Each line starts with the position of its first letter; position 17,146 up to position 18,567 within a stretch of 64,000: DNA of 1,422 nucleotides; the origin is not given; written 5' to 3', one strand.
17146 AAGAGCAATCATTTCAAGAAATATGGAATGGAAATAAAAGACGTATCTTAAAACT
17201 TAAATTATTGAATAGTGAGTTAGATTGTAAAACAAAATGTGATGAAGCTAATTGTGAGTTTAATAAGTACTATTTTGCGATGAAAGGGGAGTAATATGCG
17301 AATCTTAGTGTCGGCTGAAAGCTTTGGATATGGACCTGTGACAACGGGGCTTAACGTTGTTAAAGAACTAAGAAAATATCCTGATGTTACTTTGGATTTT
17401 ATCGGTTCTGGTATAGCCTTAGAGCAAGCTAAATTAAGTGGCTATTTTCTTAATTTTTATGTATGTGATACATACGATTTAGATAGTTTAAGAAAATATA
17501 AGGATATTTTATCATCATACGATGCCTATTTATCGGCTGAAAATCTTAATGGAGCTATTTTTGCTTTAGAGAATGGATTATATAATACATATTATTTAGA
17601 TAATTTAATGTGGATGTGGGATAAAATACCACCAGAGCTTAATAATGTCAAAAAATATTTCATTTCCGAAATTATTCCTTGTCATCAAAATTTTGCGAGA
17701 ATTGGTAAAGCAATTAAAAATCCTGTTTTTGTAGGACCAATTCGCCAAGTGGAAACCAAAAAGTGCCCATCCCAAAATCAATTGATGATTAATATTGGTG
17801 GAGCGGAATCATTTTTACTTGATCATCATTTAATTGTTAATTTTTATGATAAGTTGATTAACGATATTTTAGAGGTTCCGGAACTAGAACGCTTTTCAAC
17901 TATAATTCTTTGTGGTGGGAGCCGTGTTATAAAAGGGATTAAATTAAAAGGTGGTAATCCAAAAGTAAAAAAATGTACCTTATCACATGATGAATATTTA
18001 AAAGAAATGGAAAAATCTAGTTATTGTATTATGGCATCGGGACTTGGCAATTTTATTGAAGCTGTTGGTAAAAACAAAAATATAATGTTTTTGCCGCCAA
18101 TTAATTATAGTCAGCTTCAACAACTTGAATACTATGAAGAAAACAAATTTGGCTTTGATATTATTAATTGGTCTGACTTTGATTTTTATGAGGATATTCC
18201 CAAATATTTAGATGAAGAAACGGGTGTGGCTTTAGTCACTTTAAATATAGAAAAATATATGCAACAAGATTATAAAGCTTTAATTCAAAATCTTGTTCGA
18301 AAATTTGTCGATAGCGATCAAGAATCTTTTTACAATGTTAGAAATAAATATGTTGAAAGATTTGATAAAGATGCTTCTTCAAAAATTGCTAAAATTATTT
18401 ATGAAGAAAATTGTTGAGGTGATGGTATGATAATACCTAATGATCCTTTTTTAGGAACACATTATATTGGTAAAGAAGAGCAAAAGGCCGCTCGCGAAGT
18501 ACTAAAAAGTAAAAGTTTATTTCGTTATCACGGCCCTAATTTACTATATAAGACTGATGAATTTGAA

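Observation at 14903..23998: Ten-gene, translationally coupled operon of soluble tailoring enzymes: candidate nucleoside/amino-sugar (peptidyl-nucleoside-like) biosynthetic cluster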

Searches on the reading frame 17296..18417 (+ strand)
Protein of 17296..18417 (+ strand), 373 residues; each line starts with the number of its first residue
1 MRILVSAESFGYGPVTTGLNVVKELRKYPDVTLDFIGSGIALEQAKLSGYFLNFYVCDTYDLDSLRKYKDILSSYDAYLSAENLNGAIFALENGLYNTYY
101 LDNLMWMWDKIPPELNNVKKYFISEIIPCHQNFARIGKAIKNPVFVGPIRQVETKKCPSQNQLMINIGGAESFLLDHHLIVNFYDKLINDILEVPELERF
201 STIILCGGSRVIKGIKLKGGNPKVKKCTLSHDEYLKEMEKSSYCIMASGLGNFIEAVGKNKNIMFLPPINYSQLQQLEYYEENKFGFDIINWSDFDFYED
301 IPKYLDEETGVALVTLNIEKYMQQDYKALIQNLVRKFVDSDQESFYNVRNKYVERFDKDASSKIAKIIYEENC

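Call 3: search_protein_families(library=pfam, proteins=[window:17296-18417:+], max_evalue=0.01)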
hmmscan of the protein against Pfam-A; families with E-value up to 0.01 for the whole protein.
window:17296-18417:+ (373 aa): 0 families
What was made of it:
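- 17296..18417 (+): GT-B (GT1-like) glycosyltransferase, distant relative of cytosylglucuronate synthases. No Pfam hit (call 3).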

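Call 4: search_protein_families(library=ncbifam, proteins=[window:17296-18417:+], max_evalue=0.01)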
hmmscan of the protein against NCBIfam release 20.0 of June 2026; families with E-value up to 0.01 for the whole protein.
window:17296-18417:+ (373 aa): 1 family
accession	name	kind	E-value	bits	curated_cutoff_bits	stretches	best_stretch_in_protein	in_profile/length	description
TIGR04467.1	CGA_synthase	equivalog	2e-07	30.5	300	1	9-281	4-285/382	hydroxymethylcytosylglucuronate/cytosylglucuronate synthase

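Call 10: find_related_loci(query=window:17296-18417:+, collection=genome_contigs, flank=10000)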
Query window:17296-18417:+ (373 aa) in genome_contigs; peptide patterns used: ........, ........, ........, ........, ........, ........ (x = any residue, [..] = any of these).
63 stretches matched a pattern; 11 encode a relative of the query (tblastn E <= 1e-3); 11 distinct loci.
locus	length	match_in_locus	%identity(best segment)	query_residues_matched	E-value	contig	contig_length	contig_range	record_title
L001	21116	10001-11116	72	1-372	0e+0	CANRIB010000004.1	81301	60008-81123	MAG: uncultured Bacilli bacterium isolate Lapin-022__bin92 genome assembly, contig: Lapin-022__NODE_274_length_81301_cov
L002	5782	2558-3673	73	1-372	0e+0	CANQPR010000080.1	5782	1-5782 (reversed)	MAG: uncultured Bacilli bacterium isolate Lapin-012__bin22 genome assembly, contig: Lapin-012__NODE_13373_length_5782_co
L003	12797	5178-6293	64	1-372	2e-166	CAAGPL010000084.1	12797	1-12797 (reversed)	MAG TPA_asm: Bacilli bacterium, isolate HGM10825, WGS project CAAGPL010000000 data, contig: SRS820607_84_k75_351071, who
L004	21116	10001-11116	64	1-372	2e-160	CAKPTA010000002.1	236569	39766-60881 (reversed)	MAG: uncultured Bacilli bacterium isolate REFINED_METABAT215_SUBJECT_CONTIGS_1500_ASSEMBLY_K77_MERGED__Pilot_MoBio_Fiber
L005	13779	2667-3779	62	1-371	1e-156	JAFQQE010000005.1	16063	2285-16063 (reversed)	MAG: Bacilli bacterium isolate RGIG2050 Goat_Colon-2__c227, whole genome shotgun sequence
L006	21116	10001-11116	64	1-372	6e-167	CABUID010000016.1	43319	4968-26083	MAG TPA_asm: uncultured Firmicutes bacterium isolate MGYG-HGUT-04029 genome assembly, contig: GUT_GENOME254219_16, whole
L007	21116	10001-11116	59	1-372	5e-151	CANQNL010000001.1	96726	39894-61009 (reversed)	MAG: uncultured Bacilli bacterium isolate Lapin-012__bin34 genome assembly, contig: Lapin-012__NODE_418_length_96726_cov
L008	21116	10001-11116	64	1-372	3e-159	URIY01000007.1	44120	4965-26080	uncultured Tenericutes bacterium isolate UMGS1045 genome assembly, contig: NODE_590_length_44120_cov_27.990310, whole ge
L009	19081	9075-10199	54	1-372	2e-135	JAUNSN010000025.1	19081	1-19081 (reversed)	MAG: bacterium isolate S4R_St_40 NODE_786_length_19081_cov_9.617471, whole genome shotgun sequence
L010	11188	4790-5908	50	1-371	2e-126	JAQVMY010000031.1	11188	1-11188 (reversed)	MAG: Bacilli bacterium isolate STF1_144 NODE_18022_length_11188_cov_6.011572_Sandtown_F1, whole genome shotgun sequence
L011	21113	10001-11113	51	1-371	3e-120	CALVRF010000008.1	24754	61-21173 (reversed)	MAG: uncultured Bacilli bacterium isolate BRZ_GA__bin21 genome assembly, contig: BRZ_GA__NODE_2938_length_24754_cov_6.91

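Call 11: search_solved_structures(query=window:17296-18417:+, max_evalue=1)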
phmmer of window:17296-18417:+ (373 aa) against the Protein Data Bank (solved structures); distinct sequences matched with E-value up to 1: 4.
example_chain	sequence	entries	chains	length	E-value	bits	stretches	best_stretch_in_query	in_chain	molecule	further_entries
2x19_B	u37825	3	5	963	0.37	13.1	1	143-280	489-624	IMPORTIN-13 | IMPORTIN13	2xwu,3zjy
6gz0_A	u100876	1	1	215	0.51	12.7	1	245-312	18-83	HTH-type transcriptional regulator LeuO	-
6gz1_A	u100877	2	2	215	0.53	12.6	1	245-312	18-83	HTH-type transcriptional regulator LeuO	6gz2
3jb9_j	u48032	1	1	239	0.68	12.3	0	143-231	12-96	U2 small nuclear ribonucleoprotein A'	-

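Call 32: find_homologous_proteins(query=A2, max_evalue=0.001)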
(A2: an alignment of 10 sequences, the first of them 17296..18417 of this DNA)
Query A2 (10 sequences) (373 aa, profile of the alignment): 133 proteins with E <= 0.001 among 7698 candidates; the best 120 are listed.
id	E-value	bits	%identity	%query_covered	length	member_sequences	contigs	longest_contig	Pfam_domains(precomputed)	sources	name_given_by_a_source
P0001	1.3e-204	697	73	100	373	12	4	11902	-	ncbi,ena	-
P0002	3.1e-201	686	64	100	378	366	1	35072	-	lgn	-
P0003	2.6e-198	677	100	100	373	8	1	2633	-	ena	-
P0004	3.4e-195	666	67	100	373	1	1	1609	-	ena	-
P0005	3.5e-195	666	63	99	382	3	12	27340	-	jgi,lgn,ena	-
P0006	3.9e-195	666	67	100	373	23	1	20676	-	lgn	-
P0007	6.7e-195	665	66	100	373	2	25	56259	-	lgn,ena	-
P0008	4.4e-194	663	67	100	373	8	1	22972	-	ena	-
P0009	5.1e-194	662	67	100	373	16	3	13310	-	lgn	-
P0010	1.6e-193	661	63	99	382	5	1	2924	-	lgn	-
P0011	3.4e-192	656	66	100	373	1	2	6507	-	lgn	-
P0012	1.3e-191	655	66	100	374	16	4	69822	-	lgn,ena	-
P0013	5.9e-189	646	65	100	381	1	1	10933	-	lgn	-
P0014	1.3e-188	645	50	99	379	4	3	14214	-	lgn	-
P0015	5.3e-188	643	64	100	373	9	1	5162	-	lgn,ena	-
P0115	1.0e-103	365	41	87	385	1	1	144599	-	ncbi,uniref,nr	ncbi:hypothetical protein [Paenibacillus periandrae]|uniref:hypothetical protein n=1 Tax=Paenibacill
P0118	6.9e-99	349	34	99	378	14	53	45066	-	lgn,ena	-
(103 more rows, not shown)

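Call 33: find_encoding_contigs(protein=P0115, flank=10000, max_places=2)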
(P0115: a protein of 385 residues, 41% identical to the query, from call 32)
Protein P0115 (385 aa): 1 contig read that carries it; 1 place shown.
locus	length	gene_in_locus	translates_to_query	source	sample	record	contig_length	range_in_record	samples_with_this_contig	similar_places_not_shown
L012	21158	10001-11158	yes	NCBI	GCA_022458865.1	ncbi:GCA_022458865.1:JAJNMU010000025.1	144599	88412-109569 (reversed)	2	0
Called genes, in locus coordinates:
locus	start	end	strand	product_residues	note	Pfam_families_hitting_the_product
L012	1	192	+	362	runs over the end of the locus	PF00005:ABC_tran, PF13304:AAA_21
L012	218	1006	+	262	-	PF06182:ABC2_membrane_6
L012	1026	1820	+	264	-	PF06182:ABC2_membrane_6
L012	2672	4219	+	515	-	PF14907:NTP_transf_5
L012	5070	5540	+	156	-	PF05014:Nuc_deoxyrib_tr (weak)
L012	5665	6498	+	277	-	PF01261:AP_endonuc_2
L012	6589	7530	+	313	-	PF00248:Aldo_ket_red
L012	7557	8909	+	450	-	PF00202:Aminotran_3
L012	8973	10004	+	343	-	PF04055:Radical_SAM, PF13186:SPASM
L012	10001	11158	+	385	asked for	-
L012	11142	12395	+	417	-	PF01041:DegT_DnrJ_EryC1, PF00155:Aminotran_1_2 (weak), PF00266:Aminotran_5 (weak)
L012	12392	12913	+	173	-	PF00004:AAA (weak), PF13173:AAA_14 (weak), PF13238:AAA_18, PF13401:AAA_22 (weak), PF13521:AAA_28, PF13671:AAA_33 (faint)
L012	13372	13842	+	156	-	PF00583:Acetyltransf_1, PF13508:Acetyltransf_7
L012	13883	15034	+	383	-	PF01041:DegT_DnrJ_EryC1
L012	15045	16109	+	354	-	-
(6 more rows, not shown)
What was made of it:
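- The radical SAM-GT-DegT trio is also conserved next to an NDT-family gene in Paenibacillus periandrae (call 33).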

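Call 34: find_encoding_contigs(protein=P0118, flank=10000, max_places=2)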
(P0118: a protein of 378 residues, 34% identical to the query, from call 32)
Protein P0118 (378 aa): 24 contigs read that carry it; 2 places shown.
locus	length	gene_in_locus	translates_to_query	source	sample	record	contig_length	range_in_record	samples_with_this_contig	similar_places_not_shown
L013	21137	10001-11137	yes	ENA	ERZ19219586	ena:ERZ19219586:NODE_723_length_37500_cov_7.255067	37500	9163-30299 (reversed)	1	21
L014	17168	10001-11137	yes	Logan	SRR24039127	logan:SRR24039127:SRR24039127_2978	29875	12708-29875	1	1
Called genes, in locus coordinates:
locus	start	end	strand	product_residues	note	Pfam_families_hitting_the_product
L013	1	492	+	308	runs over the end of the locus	PF13186:SPASM, PF04055:Radical_SAM, PF13353:Fer4_12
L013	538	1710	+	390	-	PF01041:DegT_DnrJ_EryC1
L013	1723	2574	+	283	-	-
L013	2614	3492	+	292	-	-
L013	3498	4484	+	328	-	PF13480:Acetyltransf_6 (weak)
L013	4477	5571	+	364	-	-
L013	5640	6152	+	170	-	PF00004:AAA (faint), PF07931:CPT (weak), PF13173:AAA_14 (weak), PF13238:AAA_18, PF13671:AAA_33 (weak), PF20720:nSTAND3 (weak)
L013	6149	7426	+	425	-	PF00202:Aminotran_3, PF00155:Aminotran_1_2 (weak), PF00202:Aminotran_3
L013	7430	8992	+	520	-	PF02310:B12-binding, PF04055:Radical_SAM, PF13311:DUF4080 (weak)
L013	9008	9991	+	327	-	PF04055:Radical_SAM, PF13186:SPASM (weak)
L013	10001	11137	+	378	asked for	-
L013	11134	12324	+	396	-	PF01041:DegT_DnrJ_EryC1, PF00155:Aminotran_1_2 (faint), PF00266:Aminotran_5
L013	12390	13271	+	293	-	PF13847:Methyltransf_31 (weak), PF08241:Methyltransf_11, PF08242:Methyltransf_12 (faint), PF13649:Methyltransf_25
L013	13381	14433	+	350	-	PF14907:NTP_transf_5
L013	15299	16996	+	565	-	PF00664:ABC_membrane, PF00005:ABC_tran, PF02463:SMC_N (weak), PF09818:ABC_ATPase (weak)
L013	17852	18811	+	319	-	-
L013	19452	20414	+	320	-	-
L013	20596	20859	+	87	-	-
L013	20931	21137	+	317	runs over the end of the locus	PF00109:ketoacyl-synt (weak), PF02801:Ketoacyl-synt_C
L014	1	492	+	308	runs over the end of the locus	PF13186:SPASM, PF04055:Radical_SAM, PF13353:Fer4_12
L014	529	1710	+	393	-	PF01041:DegT_DnrJ_EryC1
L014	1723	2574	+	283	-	-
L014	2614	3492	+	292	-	-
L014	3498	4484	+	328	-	PF13480:Acetyltransf_6 (weak)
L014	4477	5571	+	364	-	-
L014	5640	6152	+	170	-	PF00004:AAA (faint), PF07931:CPT (weak), PF13173:AAA_14 (weak), PF13238:AAA_18, PF13671:AAA_33 (weak), PF20720:nSTAND3 (weak)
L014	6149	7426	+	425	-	PF00202:Aminotran_3, PF00155:Aminotran_1_2 (weak), PF00202:Aminotran_3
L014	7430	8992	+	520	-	PF02310:B12-binding, PF04055:Radical_SAM, PF13311:DUF4080 (weak)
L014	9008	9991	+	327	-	PF04055:Radical_SAM, PF13186:SPASM (weak)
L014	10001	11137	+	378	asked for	-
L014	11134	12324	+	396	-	PF01041:DegT_DnrJ_EryC1, PF00155:Aminotran_1_2 (faint), PF00266:Aminotran_5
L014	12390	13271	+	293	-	PF13847:Methyltransf_31 (weak), PF08241:Methyltransf_11, PF08242:Methyltransf_12 (faint), PF13649:Methyltransf_25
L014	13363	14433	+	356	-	PF14907:NTP_transf_5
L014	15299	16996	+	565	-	PF00664:ABC_membrane, PF00005:ABC_tran, PF02463:SMC_N (weak), PF09818:ABC_ATPase (weak)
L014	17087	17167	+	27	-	?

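Call 38: search_solved_structures(query=A3, max_evalue=10)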
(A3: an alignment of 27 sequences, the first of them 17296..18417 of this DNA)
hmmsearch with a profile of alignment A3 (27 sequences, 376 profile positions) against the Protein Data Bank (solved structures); distinct sequences matched with E-value up to 10: 1.
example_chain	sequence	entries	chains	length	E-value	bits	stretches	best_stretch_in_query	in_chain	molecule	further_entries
2b7j_A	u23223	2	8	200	0.98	11.4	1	298-339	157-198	SCO1 protein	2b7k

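Call 53: predict_structure(alignment_id=A3)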
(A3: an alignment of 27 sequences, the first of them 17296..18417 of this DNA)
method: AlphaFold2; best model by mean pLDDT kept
length: 373 residues; sequences in the alignment: 27
mean_pLDDT: 93.2   pTM: 0.89
mean pLDDT of the five models: 93.2, 92.9, 92.8, 92.1, 92.1
residues with pLDDT >= 90: 305; 70-90: 64; 50-70: 4; < 50: 0
segments of 3 or more residues with pLDDT < 50: none
pLDDT, mean of each block of 10 residues (from residue 1): 92 88 97 94 91 92 91 95 95 96 92 96 94 95 93 89 91 80 96 96 93 88 91 93 96 94 96 93 96 94 89 94 96 97 96 92 97 94
secondary structure, 60 per line:
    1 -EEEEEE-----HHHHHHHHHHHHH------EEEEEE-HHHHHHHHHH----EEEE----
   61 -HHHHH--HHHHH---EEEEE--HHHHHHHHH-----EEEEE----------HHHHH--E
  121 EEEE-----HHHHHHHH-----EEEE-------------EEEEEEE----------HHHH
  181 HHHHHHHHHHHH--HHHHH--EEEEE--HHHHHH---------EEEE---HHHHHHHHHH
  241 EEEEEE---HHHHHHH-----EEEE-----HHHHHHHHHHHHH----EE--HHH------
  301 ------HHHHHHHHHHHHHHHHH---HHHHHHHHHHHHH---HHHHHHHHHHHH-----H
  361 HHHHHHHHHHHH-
elements in order: E2-7 H13-25 E32-37 H39-48 E53-56 H62-66 H69-73 E77-81 H84-92 E98-102 H113-117 E120-124 H130-137 E143-146 E160-166 H177-192 H195-199 E202-206 H209-214 E224-227 H231-240 E241-246 H250-256 E262-265 H271-283 H307-323 H327-339 H343-354 H360-372
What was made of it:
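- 17296..18417 (+): AF2 pLDDT 93 (call 53).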

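Call 57: fold_search(model_id=the predicted structure, library=pdb)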
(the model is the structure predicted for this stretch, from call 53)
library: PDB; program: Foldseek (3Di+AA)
matches with E <= 10: 1778; with E <= 0.001: 409
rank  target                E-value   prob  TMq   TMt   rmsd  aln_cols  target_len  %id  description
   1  9ksz                  3.6e-10  1.00  0.57  0.55   7.4       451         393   12  Complex structure of PcApiGT/UDP (released 2025-06-25)
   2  9ksv                  8.2e-10  1.00  0.55  0.53   7.8       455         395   11  Complex structure of PcApiGT/UDP/Apigenin 7-O-glucoside (released 2025-06-25)
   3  8hjn_B                1.4e-09  1.00  0.51  0.46  11.3       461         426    9  Crystal structure of glycosyltransferase SgUGT94-289-3 in complex with UPG (released 2024-05-29)
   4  2iya_B                2.0e-09  1.00  0.47  0.46  12.2       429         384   13  The crystal structure of macrolide glycosyltransferases: A blueprint for antibiotic engineering (released 2007-03-27)
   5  3otg                  4.8e-09  1.00  0.48  0.46  11.6       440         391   11  Crystal Structure of CalG1, Calicheamicin Glycostyltransferase, TDP bound form (released 2010-12-15)
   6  8j66                  5.1e-09  1.00  0.49  0.43  11.8       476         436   10  Crystal structure of glycosyltransferase SgUGT94-289-3 in complex with M3, state 2 (released 2024-05-29)
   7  9kt0                  5.7e-09  1.00  0.56  0.52   7.7       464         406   12  Complex structure of PcApiGT/UDP/Genistein 7-O-glucoside (released 2025-06-25)
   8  9j9k_A                6.0e-09  1.00  0.52  0.43  11.0       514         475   11  Glucosyl transferase NbUGT72AY1 co-crystallized with Scopoletin and UDP2F glucose (released 2024-09-04)
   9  6kqx                  6.4e-09  1.00  0.53  0.59   8.9       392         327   14  Crystal structure of Yijc from B. subtilis in complex with UDP (released 2020-09-30)
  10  8i0d                  6.4e-09  1.00  0.49  0.42  11.5       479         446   10  Sb3GT1 375S/Q377H mutant complex with UDP-Glc (released 2023-09-20)
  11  8hjh_B                7.1e-09  1.00  0.49  0.43  12.0       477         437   11  Crystal structure of glycosyltransferase SgUGT94-289-3 in complex with SIA, state 3 (released 2024-05-29)
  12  8hjl_A                7.5e-09  1.00  0.48  0.43  11.7       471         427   10  Crystal structure of glycosyltransferase SgUGT94-289-3 in complex with M3E (released 2024-05-29)
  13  1iir                  8.4e-09  1.00  0.57  0.56   7.9       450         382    9  Crystal Structure of UDP-glucosyltransferase GtfB (released 2001-07-18)
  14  2vsn_B                9.4e-09  1.00  0.37  0.29  10.5       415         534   11  Structure and topological arrangement of an O-GlcNAc transferase homolog: insight into molecular control of intracellu (released 2008-06-10)
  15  6llw_B                1.0e-08  1.00  0.52  0.47   9.4       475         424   12  Crystal Structure of Fagopyrum esculentum M UGT708C1 complexed with UDP (released 2020-08-05)
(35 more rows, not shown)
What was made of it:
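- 17296..18417 (+): Foldseek top hits are UGTs, OleD/OleI, CalG1, GtfB and YjiC (call 57).
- On Cytosylglucuronate synthase (TIGR04467 equivalog; BlsD/MilC): Foldseek top hits are GT1 UGTs and natural-product GTs (calls 53, 57).
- Its fold is closest to GT1 natural-product and small-molecule GTs (calls 53, 57). The GT resembles small-molecule GT1 enzymes (call 57).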

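Call 75: find_encoding_contigs(protein=window:17296-18417:+, flank=10000, max_places=4)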
Protein window:17296-18417:+ (373 aa): no gene with exactly this product is on record in the collection.
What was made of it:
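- Tried and rejected: It is not on record (call 75).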

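Call 83: search_protein_families(library=ncbifam, alignment_id=A3, max_evalue=0.01)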
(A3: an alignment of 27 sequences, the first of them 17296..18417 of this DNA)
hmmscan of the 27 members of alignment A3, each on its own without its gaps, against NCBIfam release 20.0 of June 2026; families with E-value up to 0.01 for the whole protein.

A. member 1, window:17296-18417:+ (373 aa): 1 family
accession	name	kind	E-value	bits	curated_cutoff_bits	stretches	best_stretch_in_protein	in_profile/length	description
TIGR04467.1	CGA_synthase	equivalog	2e-07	30.5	300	1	9-281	4-285/382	hydroxymethylcytosylglucuronate/cytosylglucuronate synthase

B. families by the number of members that match (of 27 scanned): 6 families
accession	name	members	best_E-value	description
TIGR04467.1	CGA_synthase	27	3.7e-12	hydroxymethylcytosylglucuronate/cytosylglucuronate synthase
TIGR00661.1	MJ1255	3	4.7e-06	MJ1255/VC2487 family glycosyltransferase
TIGR02128.1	G6PI_arch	1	0.004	bifunctional phosphoglucose/phosphomannose isomerase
NF009409.0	PRK12770.1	1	0.0069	putative glutamate synthase subunit beta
NF033384.1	enterocin_MR10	1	0.0084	enterocin L50 family leaderless bacteriocin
NF041548.1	PssE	1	0.0094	PssE/Cps14G family polysaccharide biosynthesis glycosyltransferase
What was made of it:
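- The GT family hits only CGA_synthase, 27 of 27 members, best 3.7e-12 (call 83).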

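Call 84: search_protein_families(library=padloc, proteins=[window:17296-18417:+], max_evalue=0.001)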
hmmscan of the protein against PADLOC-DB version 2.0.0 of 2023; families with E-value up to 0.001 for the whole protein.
window:17296-18417:+ (373 aa): 0 families

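Call 89: search_protein_families(library=pfam, proteins=[L009:14890-15501:+, L004:7922-8491:+, L011:14113-15591:+], max_evalue=0.01)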
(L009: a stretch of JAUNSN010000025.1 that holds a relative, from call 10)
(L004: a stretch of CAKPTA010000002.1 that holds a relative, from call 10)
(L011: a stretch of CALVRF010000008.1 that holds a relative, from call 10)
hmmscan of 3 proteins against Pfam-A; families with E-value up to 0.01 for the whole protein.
L009:14890-15501:+ (203 aa): 1 family
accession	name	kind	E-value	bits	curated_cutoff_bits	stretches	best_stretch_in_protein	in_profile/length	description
PF01725.21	Ham1p_like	-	5.9e-19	69.1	22.5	1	5-183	1-173/186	Ham1 family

L004:7922-8491:+ (189 aa): 0 families

L011:14113-15591:+ (492 aa): 1 family
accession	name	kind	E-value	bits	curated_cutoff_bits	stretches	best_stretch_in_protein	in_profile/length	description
PF00155.27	Aminotran_1_2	-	1.6e-32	113.5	19.7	1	73-373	12-300/361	Aminotransferase class I and II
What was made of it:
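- A Ham1 nucleotide house-cleaning gene precedes ABC-F in two variant clusters (call 89).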
